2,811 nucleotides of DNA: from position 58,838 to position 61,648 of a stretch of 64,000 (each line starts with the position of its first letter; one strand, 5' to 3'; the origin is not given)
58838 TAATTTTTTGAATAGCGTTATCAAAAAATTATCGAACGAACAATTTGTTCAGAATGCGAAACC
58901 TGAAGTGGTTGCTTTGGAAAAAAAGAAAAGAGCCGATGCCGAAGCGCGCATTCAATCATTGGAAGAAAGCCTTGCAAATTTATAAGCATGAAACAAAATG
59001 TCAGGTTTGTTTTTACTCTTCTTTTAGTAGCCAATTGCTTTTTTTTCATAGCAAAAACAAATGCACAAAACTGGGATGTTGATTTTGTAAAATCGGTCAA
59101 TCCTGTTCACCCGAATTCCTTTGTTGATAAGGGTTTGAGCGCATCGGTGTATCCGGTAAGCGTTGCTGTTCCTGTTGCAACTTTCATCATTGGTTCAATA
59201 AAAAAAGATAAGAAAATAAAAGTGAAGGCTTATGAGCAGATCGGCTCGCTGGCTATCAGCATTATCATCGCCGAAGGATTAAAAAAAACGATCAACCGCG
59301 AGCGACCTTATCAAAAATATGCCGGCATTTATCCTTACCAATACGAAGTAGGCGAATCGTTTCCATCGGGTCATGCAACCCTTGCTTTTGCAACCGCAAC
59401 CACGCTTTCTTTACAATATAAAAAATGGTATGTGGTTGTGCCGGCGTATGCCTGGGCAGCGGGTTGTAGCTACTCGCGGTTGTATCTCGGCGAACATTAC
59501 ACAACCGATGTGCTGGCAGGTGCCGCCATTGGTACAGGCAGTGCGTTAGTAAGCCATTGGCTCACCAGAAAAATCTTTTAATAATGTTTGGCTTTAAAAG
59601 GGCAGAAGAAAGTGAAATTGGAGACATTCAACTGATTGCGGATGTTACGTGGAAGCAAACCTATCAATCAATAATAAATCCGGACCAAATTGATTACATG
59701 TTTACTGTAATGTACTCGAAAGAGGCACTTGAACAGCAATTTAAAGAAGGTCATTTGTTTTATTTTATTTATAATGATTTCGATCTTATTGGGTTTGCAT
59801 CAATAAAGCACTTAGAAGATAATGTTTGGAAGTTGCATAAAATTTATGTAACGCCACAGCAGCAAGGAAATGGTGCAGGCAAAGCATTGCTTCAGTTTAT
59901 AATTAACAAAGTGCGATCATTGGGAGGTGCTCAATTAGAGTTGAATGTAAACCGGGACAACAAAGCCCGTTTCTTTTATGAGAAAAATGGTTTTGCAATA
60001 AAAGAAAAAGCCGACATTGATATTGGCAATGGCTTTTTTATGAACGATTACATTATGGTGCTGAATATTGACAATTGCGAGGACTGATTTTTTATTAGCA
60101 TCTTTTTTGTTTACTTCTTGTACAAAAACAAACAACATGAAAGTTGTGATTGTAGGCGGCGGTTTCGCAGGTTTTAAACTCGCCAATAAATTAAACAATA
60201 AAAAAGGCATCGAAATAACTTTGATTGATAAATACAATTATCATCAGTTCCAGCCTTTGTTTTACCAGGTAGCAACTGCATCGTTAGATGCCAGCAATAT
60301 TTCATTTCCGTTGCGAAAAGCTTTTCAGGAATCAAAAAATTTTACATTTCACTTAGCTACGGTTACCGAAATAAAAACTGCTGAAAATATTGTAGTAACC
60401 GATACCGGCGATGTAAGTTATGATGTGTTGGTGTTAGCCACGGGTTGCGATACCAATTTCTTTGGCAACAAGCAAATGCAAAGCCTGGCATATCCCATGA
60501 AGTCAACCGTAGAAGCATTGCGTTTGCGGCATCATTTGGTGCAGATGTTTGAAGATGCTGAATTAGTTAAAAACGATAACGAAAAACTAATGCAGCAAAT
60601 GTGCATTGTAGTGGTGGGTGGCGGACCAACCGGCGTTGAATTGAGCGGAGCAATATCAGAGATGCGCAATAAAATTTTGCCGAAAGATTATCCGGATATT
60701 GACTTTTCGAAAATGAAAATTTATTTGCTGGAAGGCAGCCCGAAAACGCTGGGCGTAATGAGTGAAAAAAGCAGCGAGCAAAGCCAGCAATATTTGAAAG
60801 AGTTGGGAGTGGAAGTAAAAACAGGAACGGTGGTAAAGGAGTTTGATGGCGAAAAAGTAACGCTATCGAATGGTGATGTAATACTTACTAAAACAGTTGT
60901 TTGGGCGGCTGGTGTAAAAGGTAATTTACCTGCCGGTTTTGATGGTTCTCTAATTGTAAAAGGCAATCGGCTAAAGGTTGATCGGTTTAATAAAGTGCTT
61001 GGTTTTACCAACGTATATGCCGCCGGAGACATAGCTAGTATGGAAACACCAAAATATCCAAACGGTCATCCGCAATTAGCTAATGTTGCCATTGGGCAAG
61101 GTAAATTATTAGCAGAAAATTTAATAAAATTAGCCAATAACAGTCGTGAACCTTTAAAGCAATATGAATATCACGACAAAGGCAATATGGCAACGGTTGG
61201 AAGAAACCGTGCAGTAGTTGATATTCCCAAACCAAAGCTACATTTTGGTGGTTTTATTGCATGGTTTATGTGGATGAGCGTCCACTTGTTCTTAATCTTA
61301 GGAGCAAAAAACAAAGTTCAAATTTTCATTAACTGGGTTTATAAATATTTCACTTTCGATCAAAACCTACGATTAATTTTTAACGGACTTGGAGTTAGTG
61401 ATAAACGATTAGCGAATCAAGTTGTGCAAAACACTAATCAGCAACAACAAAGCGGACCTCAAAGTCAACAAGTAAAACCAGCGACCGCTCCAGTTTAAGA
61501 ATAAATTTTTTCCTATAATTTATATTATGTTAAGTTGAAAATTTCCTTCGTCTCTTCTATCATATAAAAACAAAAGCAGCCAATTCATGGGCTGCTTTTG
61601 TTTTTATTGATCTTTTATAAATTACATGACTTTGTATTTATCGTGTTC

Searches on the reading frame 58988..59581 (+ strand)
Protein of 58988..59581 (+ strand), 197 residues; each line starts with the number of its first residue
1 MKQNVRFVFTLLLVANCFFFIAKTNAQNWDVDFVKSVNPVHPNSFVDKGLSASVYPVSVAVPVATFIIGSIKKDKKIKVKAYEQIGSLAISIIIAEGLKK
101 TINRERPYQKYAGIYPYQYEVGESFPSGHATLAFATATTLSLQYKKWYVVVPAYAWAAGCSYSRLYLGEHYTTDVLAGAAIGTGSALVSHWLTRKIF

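Call 38: search_protein_families(library=pfam, proteins=[window:58988-59581:+], max_evalue=0.001)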
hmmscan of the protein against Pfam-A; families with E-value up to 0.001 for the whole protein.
window:58988-59581:+ (197 aa): 3 families
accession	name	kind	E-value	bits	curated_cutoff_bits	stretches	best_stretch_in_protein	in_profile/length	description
PF01569.27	PAP2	-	6.8e-23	81.3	27.2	1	85-195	6-127/130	PAP2 superfamily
PF14378.12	PAP2_3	-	2.7e-08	34.3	27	1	124-187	126-189/190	PAP2 superfamily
PF14360.12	PAP2_C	-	0.0002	22.3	27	1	127-189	8-72/74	PAP2 superfamily C-terminal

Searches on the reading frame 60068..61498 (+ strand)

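Call 38: search_protein_families(library=pfam, proteins=[window:60068-61498:+], max_evalue=0.001)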
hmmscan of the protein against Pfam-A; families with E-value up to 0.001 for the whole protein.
window:60068-61498:+ (476 aa): 9 families
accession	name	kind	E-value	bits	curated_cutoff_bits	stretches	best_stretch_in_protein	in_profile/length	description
PF07992.20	Pyr_redox_2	-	8e-47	160.5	26.1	1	24-345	1-291/291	Pyridine nucleotide-disulphide oxidoreductase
PF00070.33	Pyr_redox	-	1.1e-11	45.5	22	1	180-264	2-71/82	Pyridine nucleotide-disulphide oxidoreductase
PF22366.1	NDH2_C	-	1e-10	42.1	27.7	1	371-428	2-58/62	NDH2 C-terminal domain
PF01266.30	DAO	-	9.1e-10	39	27.9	0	25-56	1-31/353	FAD dependent oxidoreductase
PF13738.12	Pyr_redox_3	-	5.1e-06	26.4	30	0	15-131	156-271/305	Pyridine nucleotide-disulphide oxidoreductase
PF05834.18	Lycopene_cycl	-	2e-05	24.3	23.4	0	26-55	2-32/380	Lycopene cyclase protein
PF01494.25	FAD_binding_3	-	2.9e-05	23.9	22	0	24-57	2-34/349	FAD binding domain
PF13454.12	NAD_binding_9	-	5.6e-05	23.6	21.8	0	27-58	1-35/155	FAD-NAD(P)-binding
PF03486.20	HI0933_like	-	0.00079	19.4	50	0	25-57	2-33/244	HI0933-like protein Rossmann domain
